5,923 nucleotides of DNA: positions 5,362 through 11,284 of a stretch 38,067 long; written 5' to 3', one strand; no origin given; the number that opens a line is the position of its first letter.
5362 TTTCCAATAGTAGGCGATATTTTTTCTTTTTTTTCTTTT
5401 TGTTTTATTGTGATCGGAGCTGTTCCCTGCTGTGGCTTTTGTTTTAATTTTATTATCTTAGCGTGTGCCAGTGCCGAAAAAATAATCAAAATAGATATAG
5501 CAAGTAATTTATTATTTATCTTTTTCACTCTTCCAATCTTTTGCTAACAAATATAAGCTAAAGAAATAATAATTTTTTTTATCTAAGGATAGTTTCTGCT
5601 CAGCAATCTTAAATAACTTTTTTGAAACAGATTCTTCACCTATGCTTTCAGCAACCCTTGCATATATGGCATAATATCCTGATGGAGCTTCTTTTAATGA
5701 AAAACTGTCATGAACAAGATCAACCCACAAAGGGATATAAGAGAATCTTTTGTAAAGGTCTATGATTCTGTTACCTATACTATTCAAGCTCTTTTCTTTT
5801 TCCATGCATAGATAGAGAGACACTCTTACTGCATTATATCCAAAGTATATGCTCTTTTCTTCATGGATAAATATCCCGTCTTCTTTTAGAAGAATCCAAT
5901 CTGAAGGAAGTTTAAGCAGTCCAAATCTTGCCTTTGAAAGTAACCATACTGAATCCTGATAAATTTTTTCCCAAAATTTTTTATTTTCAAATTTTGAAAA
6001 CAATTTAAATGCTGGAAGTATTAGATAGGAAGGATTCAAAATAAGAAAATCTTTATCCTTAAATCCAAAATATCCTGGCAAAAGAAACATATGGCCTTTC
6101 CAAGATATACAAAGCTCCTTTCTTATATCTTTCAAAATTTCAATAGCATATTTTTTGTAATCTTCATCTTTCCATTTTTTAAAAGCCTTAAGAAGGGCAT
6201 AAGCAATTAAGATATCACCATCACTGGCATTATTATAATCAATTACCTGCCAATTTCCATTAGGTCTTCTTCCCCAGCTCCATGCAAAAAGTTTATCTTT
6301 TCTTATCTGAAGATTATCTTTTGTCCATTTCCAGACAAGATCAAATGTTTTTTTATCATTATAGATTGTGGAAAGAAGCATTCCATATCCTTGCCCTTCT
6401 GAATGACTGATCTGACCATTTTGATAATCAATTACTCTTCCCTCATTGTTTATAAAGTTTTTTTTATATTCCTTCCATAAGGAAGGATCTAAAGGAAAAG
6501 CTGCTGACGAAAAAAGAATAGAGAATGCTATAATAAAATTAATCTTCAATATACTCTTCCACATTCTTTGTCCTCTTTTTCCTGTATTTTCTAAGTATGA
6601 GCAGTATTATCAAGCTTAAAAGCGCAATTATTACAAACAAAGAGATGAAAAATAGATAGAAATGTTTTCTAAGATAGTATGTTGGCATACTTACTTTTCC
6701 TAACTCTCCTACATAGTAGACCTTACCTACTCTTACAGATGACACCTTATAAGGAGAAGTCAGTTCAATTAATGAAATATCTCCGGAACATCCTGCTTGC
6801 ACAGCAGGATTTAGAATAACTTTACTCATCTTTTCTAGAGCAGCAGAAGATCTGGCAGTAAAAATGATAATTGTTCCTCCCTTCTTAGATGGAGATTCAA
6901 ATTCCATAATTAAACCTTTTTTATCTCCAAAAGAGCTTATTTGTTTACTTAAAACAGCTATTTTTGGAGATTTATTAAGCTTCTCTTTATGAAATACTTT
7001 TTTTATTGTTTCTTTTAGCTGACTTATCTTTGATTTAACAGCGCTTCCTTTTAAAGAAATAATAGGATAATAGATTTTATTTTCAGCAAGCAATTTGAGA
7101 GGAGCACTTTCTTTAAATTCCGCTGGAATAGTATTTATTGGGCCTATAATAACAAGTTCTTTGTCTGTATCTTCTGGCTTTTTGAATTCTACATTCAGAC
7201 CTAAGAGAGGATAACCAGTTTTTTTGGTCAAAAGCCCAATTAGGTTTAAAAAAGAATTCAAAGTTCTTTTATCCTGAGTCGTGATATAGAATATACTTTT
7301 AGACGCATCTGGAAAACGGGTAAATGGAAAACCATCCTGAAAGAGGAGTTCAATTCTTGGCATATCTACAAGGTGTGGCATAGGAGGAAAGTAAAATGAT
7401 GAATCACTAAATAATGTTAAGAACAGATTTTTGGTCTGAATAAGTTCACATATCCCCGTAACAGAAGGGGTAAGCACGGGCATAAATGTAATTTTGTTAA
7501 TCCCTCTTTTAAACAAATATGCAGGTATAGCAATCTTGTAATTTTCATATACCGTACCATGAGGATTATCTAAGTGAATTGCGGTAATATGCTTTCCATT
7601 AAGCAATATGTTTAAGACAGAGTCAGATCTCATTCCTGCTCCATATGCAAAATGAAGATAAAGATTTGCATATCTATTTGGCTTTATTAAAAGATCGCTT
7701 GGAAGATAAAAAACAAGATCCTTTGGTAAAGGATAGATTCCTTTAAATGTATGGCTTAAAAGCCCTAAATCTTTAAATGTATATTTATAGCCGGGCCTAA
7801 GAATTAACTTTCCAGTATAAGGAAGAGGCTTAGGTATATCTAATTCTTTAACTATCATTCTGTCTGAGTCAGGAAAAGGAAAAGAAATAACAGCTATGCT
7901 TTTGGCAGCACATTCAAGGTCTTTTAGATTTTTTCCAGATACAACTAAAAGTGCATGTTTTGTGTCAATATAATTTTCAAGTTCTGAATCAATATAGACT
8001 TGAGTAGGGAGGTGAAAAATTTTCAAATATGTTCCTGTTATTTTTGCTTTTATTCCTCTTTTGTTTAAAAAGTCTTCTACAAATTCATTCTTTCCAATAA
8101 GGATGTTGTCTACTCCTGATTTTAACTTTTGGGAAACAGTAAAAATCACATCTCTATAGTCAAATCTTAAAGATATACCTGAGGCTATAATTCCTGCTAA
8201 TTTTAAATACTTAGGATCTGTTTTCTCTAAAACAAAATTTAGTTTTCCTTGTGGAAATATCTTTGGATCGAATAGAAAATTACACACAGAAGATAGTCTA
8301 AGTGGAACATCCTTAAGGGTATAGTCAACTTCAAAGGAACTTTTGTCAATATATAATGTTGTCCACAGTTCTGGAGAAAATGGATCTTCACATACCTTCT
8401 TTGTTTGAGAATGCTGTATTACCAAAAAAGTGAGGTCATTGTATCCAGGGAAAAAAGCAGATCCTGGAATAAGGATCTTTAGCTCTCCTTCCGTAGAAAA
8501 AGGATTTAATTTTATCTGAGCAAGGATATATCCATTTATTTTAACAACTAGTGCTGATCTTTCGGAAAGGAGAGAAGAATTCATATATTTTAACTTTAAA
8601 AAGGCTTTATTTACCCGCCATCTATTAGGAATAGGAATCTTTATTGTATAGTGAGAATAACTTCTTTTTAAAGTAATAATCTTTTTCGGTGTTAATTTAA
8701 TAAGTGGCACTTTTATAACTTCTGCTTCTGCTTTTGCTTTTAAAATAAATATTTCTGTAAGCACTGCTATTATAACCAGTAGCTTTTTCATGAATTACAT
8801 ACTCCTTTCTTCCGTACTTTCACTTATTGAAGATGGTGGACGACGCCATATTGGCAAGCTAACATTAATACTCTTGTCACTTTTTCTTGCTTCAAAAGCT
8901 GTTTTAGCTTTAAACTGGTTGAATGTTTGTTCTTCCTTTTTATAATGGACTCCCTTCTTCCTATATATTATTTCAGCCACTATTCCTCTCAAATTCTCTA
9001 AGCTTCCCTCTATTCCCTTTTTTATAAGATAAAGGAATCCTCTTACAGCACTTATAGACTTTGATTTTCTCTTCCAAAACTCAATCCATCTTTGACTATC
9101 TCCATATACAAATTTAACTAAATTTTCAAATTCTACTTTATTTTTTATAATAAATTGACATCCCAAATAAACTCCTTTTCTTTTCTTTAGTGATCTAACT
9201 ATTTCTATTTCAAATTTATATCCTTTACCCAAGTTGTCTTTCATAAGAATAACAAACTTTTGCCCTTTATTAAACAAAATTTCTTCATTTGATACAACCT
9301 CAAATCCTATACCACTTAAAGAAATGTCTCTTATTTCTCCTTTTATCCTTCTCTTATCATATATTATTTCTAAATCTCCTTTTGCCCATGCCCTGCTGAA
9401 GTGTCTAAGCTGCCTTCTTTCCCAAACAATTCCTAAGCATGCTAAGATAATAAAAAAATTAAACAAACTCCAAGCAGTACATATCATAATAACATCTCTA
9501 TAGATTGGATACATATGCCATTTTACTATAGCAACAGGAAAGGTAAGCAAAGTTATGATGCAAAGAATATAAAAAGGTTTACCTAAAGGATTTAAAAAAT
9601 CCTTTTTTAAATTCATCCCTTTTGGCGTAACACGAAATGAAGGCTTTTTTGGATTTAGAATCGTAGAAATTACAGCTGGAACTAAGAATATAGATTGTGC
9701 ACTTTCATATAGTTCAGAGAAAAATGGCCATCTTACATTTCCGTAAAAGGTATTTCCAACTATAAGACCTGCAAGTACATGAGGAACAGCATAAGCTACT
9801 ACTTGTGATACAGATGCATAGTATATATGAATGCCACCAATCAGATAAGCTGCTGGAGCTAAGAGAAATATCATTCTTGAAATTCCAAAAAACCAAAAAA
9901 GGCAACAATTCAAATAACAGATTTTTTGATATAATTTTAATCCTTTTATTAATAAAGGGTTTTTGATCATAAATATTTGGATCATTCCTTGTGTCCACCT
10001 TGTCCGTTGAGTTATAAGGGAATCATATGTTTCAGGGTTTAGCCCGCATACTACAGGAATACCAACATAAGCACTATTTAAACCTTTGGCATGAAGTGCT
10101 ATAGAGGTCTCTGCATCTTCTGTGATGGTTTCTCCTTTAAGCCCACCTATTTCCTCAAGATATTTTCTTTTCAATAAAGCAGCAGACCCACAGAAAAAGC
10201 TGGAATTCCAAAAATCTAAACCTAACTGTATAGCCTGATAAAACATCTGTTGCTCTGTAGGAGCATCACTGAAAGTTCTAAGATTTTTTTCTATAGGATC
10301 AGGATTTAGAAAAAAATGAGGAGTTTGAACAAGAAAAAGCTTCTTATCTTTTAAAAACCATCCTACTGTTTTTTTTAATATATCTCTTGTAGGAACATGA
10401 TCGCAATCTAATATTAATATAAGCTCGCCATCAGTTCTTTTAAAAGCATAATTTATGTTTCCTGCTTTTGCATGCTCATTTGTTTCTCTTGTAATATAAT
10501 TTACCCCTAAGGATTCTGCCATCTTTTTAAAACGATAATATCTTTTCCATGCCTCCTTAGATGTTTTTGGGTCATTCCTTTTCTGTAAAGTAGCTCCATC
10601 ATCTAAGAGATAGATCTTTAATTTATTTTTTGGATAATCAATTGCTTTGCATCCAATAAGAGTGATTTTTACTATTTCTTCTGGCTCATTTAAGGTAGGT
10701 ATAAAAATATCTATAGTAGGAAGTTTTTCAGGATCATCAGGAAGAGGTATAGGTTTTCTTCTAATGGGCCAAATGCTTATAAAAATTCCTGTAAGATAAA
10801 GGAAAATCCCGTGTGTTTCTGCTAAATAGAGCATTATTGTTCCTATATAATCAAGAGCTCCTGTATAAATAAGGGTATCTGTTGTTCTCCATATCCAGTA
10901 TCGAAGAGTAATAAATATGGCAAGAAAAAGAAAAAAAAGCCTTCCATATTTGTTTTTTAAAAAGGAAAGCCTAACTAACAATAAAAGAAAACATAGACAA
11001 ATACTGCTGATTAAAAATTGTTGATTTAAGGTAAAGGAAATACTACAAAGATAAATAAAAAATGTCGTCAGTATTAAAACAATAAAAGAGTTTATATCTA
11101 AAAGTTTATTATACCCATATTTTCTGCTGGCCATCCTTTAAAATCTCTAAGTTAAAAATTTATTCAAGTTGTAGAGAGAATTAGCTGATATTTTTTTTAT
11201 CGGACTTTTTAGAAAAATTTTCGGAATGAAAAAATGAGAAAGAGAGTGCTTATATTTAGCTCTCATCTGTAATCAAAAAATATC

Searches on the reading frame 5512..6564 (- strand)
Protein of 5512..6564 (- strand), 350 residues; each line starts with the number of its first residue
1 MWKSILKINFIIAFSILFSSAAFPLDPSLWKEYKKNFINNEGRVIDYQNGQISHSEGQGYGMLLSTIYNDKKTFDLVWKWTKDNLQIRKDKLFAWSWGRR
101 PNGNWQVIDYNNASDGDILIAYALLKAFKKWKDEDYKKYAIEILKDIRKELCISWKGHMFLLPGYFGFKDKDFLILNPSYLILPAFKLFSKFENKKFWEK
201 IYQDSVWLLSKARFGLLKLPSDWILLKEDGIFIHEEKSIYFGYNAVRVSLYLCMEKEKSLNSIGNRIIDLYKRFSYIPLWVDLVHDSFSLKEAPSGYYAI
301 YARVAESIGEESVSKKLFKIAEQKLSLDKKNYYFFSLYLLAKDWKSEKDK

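Call 80: search_protein_families(library=pfam, proteins=[window:5512-6564:-], max_evalue=0.00001)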
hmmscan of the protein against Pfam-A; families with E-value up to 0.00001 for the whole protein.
window:5512-6564:- (350 aa): 1 family
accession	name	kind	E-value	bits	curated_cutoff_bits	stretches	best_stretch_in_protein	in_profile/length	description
PF01270.23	Glyco_hydro_8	-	1.8e-61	208.5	24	1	14-344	14-338/341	Glycosyl hydrolases family 8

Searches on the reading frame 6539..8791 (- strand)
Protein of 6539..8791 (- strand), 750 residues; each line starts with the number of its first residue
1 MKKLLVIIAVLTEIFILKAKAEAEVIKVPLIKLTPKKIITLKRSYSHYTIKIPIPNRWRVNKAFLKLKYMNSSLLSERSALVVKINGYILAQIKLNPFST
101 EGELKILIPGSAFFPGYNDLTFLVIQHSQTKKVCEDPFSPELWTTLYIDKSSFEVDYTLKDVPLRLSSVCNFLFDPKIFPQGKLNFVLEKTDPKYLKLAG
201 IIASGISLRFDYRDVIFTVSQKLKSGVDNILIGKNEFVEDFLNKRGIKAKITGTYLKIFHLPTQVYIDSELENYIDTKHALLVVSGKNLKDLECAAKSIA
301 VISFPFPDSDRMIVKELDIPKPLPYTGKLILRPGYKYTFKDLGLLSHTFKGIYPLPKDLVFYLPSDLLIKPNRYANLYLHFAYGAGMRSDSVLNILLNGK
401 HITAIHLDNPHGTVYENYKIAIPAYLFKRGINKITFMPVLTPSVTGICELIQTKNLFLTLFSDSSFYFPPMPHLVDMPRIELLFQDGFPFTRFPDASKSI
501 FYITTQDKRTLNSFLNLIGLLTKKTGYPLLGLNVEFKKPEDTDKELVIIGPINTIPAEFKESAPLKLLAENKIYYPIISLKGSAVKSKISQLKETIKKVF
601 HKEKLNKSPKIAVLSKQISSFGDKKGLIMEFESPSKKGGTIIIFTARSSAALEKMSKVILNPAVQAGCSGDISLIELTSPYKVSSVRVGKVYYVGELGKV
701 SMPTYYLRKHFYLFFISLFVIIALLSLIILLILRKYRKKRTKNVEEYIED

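Call 80: search_protein_families(library=pfam, proteins=[window:6539-8791:-], max_evalue=0.00001)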
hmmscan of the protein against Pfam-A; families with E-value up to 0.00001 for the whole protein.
window:6539-8791:- (750 aa): 1 family
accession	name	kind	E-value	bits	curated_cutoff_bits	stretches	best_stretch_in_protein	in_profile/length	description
PF03170.19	BcsB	-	2.7e-100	336.9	21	1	27-643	5-605/606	Bacterial cellulose synthase subunit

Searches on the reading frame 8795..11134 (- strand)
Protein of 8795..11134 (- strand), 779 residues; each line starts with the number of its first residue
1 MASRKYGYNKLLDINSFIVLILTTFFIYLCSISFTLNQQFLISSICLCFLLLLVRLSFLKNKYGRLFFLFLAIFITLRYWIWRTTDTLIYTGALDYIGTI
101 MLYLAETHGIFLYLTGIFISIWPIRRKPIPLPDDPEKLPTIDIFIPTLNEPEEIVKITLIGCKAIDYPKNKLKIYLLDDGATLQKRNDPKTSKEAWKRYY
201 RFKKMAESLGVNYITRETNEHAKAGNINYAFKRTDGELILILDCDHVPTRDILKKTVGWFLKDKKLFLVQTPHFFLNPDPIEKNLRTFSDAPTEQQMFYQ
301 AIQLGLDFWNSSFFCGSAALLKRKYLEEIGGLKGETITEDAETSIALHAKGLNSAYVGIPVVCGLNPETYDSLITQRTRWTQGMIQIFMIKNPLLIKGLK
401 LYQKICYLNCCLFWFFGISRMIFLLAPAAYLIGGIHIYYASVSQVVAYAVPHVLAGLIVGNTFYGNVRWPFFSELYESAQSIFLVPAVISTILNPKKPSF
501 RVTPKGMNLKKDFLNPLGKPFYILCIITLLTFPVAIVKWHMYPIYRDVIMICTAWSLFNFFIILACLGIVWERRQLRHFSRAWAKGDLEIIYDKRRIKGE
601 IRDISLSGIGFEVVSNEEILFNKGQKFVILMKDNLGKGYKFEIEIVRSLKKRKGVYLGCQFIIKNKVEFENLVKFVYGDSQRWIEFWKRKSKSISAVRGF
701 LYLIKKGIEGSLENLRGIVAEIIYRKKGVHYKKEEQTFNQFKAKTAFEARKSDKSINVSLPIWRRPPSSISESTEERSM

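Call 15: search_protein_families(library=pfam, proteins=[window:8795-11134:-])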
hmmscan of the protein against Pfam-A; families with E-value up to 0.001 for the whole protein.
window:8795-11134:- (779 aa): 6 families
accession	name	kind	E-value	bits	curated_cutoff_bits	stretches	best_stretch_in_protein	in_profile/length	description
PF13632.12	Glyco_trans_2_3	-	8.2e-21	75.2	27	1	238-432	1-194/198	Glycosyl transferase family group 2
PF00535.33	Glycos_transf_2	-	4.6e-20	72.7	23.3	1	143-330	2-168/168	Glycosyl transferase family 2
PF13641.12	Glyco_tranf_2_3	-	1.1e-15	58.7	27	1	141-383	3-230/230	Glycosyltransferase like family 2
PF03552.20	Cellulose_synt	-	2.3e-10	40.1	24.7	1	325-440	411-531/722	Cellulose synthase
PF07238.19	PilZ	-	5.6e-10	39.9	22.5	1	575-677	1-101/102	PilZ domain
PF13506.12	Glyco_transf_21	-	4.8e-08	33.1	21.7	1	220-381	15-173/174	Glycosyl transferase family 21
